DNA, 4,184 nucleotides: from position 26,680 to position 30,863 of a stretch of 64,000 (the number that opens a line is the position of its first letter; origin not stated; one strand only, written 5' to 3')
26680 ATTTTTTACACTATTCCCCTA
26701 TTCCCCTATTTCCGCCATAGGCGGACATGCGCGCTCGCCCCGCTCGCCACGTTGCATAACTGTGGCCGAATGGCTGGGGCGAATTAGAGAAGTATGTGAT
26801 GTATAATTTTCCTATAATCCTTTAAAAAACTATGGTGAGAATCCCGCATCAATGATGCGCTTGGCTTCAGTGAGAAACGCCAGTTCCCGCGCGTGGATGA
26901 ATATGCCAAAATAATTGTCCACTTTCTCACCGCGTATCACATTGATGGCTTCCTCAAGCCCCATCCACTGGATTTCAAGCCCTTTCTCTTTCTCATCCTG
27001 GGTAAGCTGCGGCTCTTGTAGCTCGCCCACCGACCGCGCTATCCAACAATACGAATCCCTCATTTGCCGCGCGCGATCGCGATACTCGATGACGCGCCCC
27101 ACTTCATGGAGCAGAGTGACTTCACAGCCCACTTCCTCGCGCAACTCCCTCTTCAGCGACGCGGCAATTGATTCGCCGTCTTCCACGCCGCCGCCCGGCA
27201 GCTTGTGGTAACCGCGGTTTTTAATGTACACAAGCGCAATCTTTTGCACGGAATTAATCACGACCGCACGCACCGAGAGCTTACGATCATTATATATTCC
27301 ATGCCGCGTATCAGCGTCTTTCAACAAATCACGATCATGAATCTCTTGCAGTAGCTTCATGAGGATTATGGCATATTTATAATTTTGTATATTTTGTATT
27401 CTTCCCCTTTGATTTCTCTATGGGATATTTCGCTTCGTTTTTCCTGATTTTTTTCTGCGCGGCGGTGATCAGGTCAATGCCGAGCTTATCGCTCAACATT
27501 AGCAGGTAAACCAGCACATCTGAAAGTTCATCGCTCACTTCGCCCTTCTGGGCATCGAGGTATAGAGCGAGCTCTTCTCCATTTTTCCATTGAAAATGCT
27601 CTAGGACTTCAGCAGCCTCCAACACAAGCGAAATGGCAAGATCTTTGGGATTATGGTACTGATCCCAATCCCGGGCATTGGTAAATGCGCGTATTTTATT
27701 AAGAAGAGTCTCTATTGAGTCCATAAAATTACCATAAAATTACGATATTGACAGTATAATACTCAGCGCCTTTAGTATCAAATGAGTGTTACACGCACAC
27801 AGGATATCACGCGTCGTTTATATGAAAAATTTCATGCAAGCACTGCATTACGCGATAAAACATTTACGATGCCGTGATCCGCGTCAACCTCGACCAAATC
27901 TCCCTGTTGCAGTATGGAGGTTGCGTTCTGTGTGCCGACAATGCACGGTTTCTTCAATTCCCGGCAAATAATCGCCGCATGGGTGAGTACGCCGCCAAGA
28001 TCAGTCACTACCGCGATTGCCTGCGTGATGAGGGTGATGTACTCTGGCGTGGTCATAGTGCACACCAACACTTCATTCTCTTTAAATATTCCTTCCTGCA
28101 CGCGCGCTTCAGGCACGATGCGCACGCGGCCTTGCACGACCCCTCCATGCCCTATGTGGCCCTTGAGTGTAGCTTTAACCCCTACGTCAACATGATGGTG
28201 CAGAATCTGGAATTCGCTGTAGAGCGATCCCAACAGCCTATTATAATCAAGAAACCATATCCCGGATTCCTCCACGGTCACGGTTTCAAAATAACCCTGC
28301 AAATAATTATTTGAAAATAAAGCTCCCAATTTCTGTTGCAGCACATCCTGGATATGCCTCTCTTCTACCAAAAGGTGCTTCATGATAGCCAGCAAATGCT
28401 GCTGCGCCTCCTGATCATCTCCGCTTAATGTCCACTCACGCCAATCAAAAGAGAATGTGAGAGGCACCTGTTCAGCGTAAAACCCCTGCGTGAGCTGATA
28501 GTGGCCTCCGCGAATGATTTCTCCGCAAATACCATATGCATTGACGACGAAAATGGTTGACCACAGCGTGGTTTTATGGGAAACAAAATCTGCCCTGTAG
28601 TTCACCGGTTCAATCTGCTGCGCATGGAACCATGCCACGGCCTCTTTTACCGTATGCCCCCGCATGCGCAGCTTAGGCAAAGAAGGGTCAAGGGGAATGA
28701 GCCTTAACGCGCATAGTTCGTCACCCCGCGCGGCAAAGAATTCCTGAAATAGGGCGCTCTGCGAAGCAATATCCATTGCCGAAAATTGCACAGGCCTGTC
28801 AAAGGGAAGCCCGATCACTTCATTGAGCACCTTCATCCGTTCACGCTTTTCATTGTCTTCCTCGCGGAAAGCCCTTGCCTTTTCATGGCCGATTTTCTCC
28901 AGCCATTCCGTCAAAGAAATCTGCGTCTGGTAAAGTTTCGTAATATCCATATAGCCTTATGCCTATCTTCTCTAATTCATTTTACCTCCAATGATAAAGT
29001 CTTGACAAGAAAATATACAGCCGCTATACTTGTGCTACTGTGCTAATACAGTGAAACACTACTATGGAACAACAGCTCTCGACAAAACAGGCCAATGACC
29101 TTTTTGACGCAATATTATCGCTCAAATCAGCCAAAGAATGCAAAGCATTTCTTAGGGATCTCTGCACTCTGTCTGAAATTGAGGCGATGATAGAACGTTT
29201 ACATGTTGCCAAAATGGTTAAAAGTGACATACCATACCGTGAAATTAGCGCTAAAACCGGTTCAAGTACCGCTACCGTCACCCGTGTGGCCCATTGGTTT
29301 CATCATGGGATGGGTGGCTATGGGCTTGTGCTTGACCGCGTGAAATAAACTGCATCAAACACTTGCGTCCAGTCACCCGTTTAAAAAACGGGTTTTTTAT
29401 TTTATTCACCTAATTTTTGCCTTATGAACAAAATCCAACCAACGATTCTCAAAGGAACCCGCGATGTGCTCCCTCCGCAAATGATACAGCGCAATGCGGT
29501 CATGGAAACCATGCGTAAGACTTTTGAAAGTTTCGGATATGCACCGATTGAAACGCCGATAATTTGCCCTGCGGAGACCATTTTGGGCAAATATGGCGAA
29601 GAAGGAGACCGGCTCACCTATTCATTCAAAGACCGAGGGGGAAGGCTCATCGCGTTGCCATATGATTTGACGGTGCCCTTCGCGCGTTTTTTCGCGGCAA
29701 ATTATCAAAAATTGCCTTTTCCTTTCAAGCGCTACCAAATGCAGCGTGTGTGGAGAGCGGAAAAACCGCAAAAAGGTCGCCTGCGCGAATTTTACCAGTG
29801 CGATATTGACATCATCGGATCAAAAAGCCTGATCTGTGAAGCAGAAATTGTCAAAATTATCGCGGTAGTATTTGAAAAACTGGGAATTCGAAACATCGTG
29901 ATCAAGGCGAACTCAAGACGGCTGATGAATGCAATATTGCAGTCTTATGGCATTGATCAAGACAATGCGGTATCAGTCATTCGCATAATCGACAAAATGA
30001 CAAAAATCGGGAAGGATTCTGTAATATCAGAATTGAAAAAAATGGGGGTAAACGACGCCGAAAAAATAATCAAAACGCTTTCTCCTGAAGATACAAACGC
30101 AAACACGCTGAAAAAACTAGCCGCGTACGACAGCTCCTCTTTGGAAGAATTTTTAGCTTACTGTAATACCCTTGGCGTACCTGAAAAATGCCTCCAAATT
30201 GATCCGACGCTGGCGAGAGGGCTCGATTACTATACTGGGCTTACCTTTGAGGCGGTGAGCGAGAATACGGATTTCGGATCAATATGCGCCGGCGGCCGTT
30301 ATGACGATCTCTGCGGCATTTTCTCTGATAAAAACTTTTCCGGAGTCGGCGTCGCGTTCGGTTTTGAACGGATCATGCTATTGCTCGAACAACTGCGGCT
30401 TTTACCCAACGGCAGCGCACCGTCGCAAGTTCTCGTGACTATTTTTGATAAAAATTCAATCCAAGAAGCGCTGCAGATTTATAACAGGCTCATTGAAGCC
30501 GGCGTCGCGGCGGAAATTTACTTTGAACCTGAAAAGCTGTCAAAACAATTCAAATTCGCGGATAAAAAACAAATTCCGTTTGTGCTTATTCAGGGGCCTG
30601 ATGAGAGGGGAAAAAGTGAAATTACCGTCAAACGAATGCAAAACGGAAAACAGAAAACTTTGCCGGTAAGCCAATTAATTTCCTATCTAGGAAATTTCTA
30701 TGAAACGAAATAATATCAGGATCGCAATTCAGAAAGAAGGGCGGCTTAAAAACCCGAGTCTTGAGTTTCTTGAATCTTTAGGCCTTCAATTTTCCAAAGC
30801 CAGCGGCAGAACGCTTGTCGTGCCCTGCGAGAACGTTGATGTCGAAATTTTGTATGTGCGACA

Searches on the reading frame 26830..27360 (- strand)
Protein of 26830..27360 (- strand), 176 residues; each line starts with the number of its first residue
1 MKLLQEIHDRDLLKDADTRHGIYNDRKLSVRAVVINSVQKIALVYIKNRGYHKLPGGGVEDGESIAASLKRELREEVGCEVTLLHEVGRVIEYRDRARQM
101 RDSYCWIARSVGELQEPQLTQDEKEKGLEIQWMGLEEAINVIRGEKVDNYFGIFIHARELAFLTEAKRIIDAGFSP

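Call 9: search_protein_families(library=pfam, proteins=[window:26830-27360:-])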
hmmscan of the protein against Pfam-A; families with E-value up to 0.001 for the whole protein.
window:26830-27360:- (176 aa): 2 families
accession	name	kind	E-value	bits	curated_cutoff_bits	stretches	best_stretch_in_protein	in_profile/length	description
PF00293.34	NUDIX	-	2.3e-15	57.2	21.1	1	26-143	2-122/134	NUDIX domain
PF22327.2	Nudt16-like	-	0.00067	20.1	27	1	37-84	20-68/161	U8 snoRNA-decapping enzyme-like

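Call 23: search_protein_families(library=ncbifam, proteins=[window:26830-27360:-], max_evalue=0.01)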
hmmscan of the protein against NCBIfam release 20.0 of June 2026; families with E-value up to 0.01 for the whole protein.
window:26830-27360:- (176 aa): 19 families
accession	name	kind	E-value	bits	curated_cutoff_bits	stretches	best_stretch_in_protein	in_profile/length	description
NF006530.0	PRK08999.1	equivalog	3.5e-08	32.9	245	1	49-95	32-79/315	Nudix family hydrolase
NF001936.0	PRK00714.1-3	equivalog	3.4e-07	30.3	118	1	32-96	12-82/155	RNA pyrophosphohydrolase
TIGR02705.1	nudix_YtkD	equivalog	2.8e-06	27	154.4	1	37-95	33-91/156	RNA deprotection pyrophosphohydrolase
TIGR00586.1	mutt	equivalog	3.8e-06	26.9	97.9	1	53-115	35-96/129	8-oxo-dGTP diphosphatase MutT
NF012016.0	PRK15472.1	equivalog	4.8e-06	26.3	95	1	50-85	31-66/141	nucleoside triphosphatase NudI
NF008044.0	PRK10776.1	equivalog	5.3e-06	26.3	148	1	50-100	31-80/130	8-oxo-dGTP diphosphatase MutT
NF001938.0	PRK00714.1-5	equivalog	1.5e-05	24.4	116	1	46-94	41-90/172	RNA pyrophosphohydrolase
NF001937.0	PRK00714.1-4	equivalog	1.9e-05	24.3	139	1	28-103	9-87/161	RNA pyrophosphohydrolase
NF007834.0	PRK10546.1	equivalog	5.5e-05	23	156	1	28-87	4-67/135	pyrimidine (deoxy)nucleoside triphosphate diphosphatase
NF052459.1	OxoGTPPhMutT1Mycb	equivalog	5.5e-05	22.4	475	1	37-142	16-113/292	8-oxo-(d)GTP phosphatase MutT1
NF001934.0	PRK00714.1-1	equivalog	7.7e-05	22.2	241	1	29-102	10-86/176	RNA pyrophosphohydrolase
NF041652.1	Nud_hyd_Dein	equivalog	0.00014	22.1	200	1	33-122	19-115/152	Nudix hydrolase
NF001935.0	PRK00714.1-2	equivalog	0.00037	20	259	1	50-93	31-74/183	RNA pyrophosphohydrolase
NF003787.0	PRK05379.1-4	equivalog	0.00083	18.4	449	1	28-81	209-264/346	bifunctional nicotinamide-nucleotide adenylyltransferase/Nudix hydroxylase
NF008736.0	PRK11762.1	equivalog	0.0019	17.7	169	1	53-90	77-114/186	ADP compounds hydrolase NudE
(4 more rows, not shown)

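Call 38: find_homologous_proteins(query=window:26830-27360:-, max_evalue=1e-20)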
Query window:26830-27360:- (176 aa): 195 proteins with E <= 1e-20 among 685 candidates; the best 120 are listed.
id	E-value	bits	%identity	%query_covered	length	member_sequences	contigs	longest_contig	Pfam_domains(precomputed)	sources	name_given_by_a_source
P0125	9.1e-111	385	100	100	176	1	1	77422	PF00293.35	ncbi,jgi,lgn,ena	ncbi:MAG: NUDIX domain-containing protein [Patescibacteria group bacterium]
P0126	1.5e-97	342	88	100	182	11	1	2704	PF00293.35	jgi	-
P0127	4.7e-97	341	89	98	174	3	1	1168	PF00293.35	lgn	-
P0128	2.7e-90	319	86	98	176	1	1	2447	PF00293.35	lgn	-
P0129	7.6e-58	213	70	77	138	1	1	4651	PF00293.35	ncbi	ncbi:MAG: NUDIX domain-containing protein [Patescibacteria group bacterium]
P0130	7.5e-42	161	45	97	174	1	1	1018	PF00293.35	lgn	-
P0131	1.1e-40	157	45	97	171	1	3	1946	PF00293.35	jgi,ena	-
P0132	5.0e-40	155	45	97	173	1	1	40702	PF00293.35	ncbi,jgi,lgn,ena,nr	ncbi:NUDIX domain-containing protein [Patescibacteria group bacterium]|nr:NUDIX domain-containing pr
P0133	9.8e-40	154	44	97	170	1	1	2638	PF00293.35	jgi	-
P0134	7.6e-39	151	44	94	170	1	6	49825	PF00293.35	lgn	-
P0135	1.3e-38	150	43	97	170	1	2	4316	PF00293.35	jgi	-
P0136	2.0e-38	150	44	95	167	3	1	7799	PF00293.35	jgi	jgi:8-oxo-dGTP diphosphatase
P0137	6.6e-38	148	45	97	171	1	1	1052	PF00293.35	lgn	-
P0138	1.5e-37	147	44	97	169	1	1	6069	PF00293.35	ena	-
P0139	1.7e-37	147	44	97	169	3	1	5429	PF00293.35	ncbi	-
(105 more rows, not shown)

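Call 40: find_encoding_contigs(protein=P0126, flank=10000, max_places=4)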
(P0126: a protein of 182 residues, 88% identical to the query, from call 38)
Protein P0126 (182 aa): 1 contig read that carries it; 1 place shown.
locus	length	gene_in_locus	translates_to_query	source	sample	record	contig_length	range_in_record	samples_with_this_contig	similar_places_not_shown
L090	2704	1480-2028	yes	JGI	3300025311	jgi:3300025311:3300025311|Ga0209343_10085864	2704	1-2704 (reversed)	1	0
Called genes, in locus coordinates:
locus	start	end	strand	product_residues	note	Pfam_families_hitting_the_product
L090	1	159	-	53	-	?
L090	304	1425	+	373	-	PF00391:PEP-utilizers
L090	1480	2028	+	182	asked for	PF00293:NUDIX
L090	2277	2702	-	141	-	?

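Call 41: find_encoding_contigs(protein=P0128, flank=10000, max_places=4)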
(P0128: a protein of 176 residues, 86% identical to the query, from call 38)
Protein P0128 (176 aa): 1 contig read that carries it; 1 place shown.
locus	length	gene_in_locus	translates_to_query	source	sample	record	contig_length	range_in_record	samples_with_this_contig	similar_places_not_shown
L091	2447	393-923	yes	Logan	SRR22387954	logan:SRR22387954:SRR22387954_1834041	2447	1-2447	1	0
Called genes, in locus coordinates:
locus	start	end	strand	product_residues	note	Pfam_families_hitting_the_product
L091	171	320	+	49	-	-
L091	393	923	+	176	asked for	PF00293:NUDIX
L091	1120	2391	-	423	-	PF12704:MacB_PCD, PF02687:FtsX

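Call 42: find_encoding_contigs(protein=P0129, flank=10000, max_places=4)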
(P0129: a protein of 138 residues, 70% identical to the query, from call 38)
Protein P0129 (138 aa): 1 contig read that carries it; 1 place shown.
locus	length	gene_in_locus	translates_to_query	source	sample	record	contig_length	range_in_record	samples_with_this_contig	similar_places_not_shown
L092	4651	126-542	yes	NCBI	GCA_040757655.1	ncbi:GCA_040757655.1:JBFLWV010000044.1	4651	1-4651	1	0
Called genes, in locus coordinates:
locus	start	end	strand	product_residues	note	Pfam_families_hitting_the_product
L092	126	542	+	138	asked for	PF00293:NUDIX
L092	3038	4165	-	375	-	PF02481:DNA_processg_A, PF17782:WHD_DprA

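Call 61: find_encoding_contigs(protein=P0127, flank=10000, max_places=6)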
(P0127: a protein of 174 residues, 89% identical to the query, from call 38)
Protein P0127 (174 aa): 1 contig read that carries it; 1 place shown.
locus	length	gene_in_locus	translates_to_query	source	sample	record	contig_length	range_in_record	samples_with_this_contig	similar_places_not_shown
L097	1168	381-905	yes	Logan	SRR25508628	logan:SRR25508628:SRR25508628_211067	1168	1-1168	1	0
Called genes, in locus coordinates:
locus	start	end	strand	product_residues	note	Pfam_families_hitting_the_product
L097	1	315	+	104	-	?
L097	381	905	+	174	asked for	PF00293:NUDIX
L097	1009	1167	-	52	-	?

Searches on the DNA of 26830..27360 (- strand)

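Call 86: search_rna_families(sources=[L093, L094, L096, L090, L089, L097, L091], threshold=evalue, max_evalue=1)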
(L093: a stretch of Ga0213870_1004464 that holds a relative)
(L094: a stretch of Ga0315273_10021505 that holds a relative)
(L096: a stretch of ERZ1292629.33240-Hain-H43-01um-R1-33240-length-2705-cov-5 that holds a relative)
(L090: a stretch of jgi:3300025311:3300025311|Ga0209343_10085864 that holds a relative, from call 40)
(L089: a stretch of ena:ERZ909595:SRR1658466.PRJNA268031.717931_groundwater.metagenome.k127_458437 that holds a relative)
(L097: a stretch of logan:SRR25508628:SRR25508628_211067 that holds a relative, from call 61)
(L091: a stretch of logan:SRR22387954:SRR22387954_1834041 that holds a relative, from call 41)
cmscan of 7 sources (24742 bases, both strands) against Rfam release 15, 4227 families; matches with E-value up to 1: 4.
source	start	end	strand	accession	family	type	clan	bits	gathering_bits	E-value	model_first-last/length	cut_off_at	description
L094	7760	8509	+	RF00177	SSU_rRNA_bacteria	Gene; rRNA;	CL00111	647.9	50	1.2e-203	1-753/1533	3'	Bacterial small subunit ribosomal RNA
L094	7546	7584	-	RF04096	mir-4433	Gene; miRNA;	-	25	77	0.57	19-65/83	no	mir-4433 microRNA precursor family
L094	7546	7584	+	RF04096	mir-4433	Gene; miRNA;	-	24.7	77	0.71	19-65/83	no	mir-4433 microRNA precursor family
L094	5439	5474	-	RF01748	nuoG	Cis-reg;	-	22.2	33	0.96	1-43/43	no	nuoG RNA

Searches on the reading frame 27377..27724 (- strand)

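Call 9: search_protein_families(library=pfam, proteins=[window:27377-27724:-])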
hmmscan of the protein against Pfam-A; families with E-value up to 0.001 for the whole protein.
window:27377-27724:- (115 aa): 2 families
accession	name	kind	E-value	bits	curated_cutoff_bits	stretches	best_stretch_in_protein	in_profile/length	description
PF12643.12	MazG-like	-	5.5e-19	68.6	27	1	31-115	1-85/85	MazG-like family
PF03819.22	MazG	-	0.00023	21.8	22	1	29-101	6-71/74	MazG nucleotide pyrophosphohydrolase domain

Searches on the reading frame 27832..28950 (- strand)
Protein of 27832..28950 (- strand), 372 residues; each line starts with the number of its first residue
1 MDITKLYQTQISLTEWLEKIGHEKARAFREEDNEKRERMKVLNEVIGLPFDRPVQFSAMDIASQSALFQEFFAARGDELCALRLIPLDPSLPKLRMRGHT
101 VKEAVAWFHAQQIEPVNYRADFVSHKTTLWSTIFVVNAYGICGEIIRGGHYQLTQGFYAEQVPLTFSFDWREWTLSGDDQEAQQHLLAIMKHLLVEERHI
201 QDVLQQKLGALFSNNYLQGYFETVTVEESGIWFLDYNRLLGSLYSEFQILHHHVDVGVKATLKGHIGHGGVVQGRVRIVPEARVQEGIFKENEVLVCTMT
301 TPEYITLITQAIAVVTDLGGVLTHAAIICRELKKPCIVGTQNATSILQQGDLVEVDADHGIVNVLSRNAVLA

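Call 9: search_protein_families(library=pfam, proteins=[window:27832-28950:-])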
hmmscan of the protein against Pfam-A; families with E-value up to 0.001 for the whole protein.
window:27832-28950:- (372 aa): 1 family
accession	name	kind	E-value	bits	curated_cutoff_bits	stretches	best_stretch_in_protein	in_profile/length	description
PF00391.29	PEP-utilizers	-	3.3e-22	78.3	23.1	1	289-360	1-72/72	PEP-utilising enzyme, mobile domain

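Call 23: search_protein_families(library=ncbifam, proteins=[window:27832-28950:-], max_evalue=0.01)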
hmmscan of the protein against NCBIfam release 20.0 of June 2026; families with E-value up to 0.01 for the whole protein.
window:27832-28950:- (372 aa): 24 families
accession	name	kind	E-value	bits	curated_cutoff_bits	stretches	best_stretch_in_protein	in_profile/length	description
NF005057.0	PRK06464.1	equivalog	1.1e-24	86.5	598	1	261-363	357-461/798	phosphoenolpyruvate synthase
NF006153.0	PRK08296.1-5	subfamily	1.2e-23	83.4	578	1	259-366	501-607/608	hypothetical protein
NF052632.1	undecylprod_RedH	equivalog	3.2e-21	75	1350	1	259-365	772-878/880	undecylprodigiosin ligase RedH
NF006149.0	PRK08296.1-1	equivalog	3.8e-21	75.1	730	1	255-365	458-567/568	hypothetical protein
TIGR01418.1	PEP_synth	equivalog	6.5e-21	74.4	739.75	1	261-362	353-456/784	pyruvate, water dikinase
NF006150.0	PRK08296.1-2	subfamily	8.8e-21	73.8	650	1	259-369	500-609/633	hypothetical protein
NF006152.0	PRK08296.1-4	equivalog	7.3e-20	70.9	723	1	253-364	497-607/609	hypothetical protein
NF006151.0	PRK08296.1-3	equivalog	9.3e-20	70.7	693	1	260-365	499-603/604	hypothetical protein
NF004520.0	PRK05865.1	equivalog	5.3e-19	67.6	1509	1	259-366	733-838/854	sugar epimerase family protein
NF004882.0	PRK06241.2-3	equivalog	5.7e-19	67.7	850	1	259-367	715-821/827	phosphoenolpyruvate synthase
NF052631.1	prodigiosin_PigC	equivalog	4.2e-18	64.6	1300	1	260-364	777-881/883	prodigiosin ligase PigC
NF004878.0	PRK06241.1-3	subfamily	6.8e-18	64.1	945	1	260-366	786-890/891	phosphoenolpyruvate synthase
NF004877.0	PRK06241.1-2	subfamily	5.6e-16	58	866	1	259-365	764-868/869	phosphoenolpyruvate synthase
NF041857.1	RIF_Ptrans_rph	equivalog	7.4e-16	57.7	999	1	261-365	762-864/864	rifamycin-inactivating phosphotransferase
NF004880.0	PRK06241.2-1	equivalog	6.8e-15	54.1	972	1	261-365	735-837/837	phosphoenolpyruvate synthase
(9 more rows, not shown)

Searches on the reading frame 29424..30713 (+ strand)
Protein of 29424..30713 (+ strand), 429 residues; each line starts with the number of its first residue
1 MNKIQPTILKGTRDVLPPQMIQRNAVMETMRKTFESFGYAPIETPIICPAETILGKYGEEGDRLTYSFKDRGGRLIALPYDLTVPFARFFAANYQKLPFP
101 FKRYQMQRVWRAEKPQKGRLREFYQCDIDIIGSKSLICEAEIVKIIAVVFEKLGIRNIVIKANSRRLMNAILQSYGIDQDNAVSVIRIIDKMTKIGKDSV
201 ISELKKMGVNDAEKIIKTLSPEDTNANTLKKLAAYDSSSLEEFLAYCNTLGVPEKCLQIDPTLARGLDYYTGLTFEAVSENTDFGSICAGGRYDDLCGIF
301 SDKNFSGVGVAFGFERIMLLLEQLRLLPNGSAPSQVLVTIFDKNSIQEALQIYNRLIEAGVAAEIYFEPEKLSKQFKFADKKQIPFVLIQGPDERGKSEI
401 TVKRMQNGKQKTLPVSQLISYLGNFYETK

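Call 9: search_protein_families(library=pfam, proteins=[window:29424-30713:+])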
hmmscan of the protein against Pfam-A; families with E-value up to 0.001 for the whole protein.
window:29424-30713:+ (429 aa): 5 families
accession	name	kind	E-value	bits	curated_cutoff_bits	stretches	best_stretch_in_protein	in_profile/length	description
PF13393.11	tRNA-synt_His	-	3.7e-43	148.4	25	1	11-317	1-308/308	Histidyl-tRNA synthetase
PF03129.25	HGTP_anticodon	-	2.5e-15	56.8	21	1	335-422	1-91/94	Anticodon binding domain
PF00587.30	tRNA-synt_2b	-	7.7e-09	36.3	29.3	1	66-281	1-124/179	tRNA synthetase class II core domain (G, H, P, S and T)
PF00152.25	tRNA-synt_2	-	3.8e-07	29.9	25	1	13-153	15-144/308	tRNA synthetases class II (D, K and N)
PF12745.12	HGTP_anticodon2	-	0.00024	21.2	24.4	1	335-424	7-102/261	Anticodon binding domain of tRNAs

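Call 21: find_related_loci(query=window:29424-30713:+, collection=genome_contigs, flank=10000)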
Query window:29424-30713:+ (429 aa) in genome_contigs; peptide patterns used: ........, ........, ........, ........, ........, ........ (x = any residue, [..] = any of these).
600 stretches matched a pattern (row limit reached: there are more); 595 encode a relative of the query (tblastn E <= 1e-3); the best 80 are kept; 80 distinct loci.
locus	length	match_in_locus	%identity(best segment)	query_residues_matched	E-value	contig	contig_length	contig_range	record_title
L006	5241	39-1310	63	1-426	0e+0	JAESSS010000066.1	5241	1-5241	MAG: Candidatus Gracilibacteria bacterium isolate NORP293 CoAssembly_2543483, whole genome shotgun sequence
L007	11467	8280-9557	62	1-428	4e-177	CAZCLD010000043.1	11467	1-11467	MAG TPA_asm: uncultured Candidatus Peribacteria bacterium isolate SRP077602_co2_303 genome assembly, contig: NODE_8511_l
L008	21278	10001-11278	60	1-424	4e-174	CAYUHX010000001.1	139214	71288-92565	MAG TPA_asm: uncultured Gammaproteobacteria bacterium isolate SRP298887_co1_139 genome assembly, contig: NODE_38_length_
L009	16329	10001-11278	57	4-428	5e-167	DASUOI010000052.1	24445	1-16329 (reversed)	MAG TPA_asm: Candidatus Saccharimonadales bacterium isolate SMAG_U1624 k141_1442448, whole genome shotgun sequence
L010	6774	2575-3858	56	1-422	5e-158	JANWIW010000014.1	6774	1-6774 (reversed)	MAG: Candidatus Paceibacterota bacterium isolate CRAIB_MAG51 c_000000063187, whole genome shotgun sequence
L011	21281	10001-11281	54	4-425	5e-147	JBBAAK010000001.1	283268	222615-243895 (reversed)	MAG: Candidatus Gracilibacteria bacterium isolate SO_2017_GW3_40 scaffold_48_c1_OW296A_2017, whole genome shotgun sequen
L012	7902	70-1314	50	4-422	1e-129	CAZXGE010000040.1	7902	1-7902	MAG TPA_asm: uncultured Candidatus Peribacteria bacterium isolate SRP286056_co2_605 genome assembly, contig: NODE_15656_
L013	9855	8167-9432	42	4-418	3e-104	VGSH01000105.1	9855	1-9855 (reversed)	MAG: Deltaproteobacteria bacterium isolate K_DeepCast_150m_m1_356 K_DeepCast_150m_m1_356_Ga0194126_10014219, whole genom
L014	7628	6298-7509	43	2-424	7e-104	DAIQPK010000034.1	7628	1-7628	MAG TPA_asm: Patescibacteria group bacterium isolate CTOTU21553 NODE_3929_length_7628_cov_13.474317, whole genome shotgu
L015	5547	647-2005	41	1-425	5e-104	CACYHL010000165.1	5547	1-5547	MAG: uncultured Bacteroidetes bacterium isolate RUG11942 genome assembly, contig: RUG11942_asm_165, whole genome shotgun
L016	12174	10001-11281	41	3-418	8e-103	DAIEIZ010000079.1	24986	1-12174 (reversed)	MAG TPA_asm: Candidatus Moraniibacteriota bacterium isolate clean1036 k141_2069893, whole genome shotgun sequence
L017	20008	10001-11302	40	1-422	2e-102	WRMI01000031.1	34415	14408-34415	MAG: Marinilabiliaceae bacterium isolate Th196P3bin71 Ga0099364_10001833, whole genome shotgun sequence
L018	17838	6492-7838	41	5-422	7e-101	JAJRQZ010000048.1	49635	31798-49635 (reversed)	MAG: Bacteroidetes bacterium isolate Dive100_bin2.33 k141_253866, whole genome shotgun sequence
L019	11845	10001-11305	42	1-420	7e-101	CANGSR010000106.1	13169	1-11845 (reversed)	MAG: Chitinophagaceae bacterium isolate Jr-7aug17-4 genome assembly, contig: Jr-7aug17-C7901, whole genome shotgun seque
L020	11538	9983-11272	40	5-422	1e-100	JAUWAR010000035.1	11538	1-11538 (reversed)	MAG: bacterium isolate CSMAG_1299 CSMAG_1299_k141_393573_length_11538_cov_8.0000, whole genome shotgun sequence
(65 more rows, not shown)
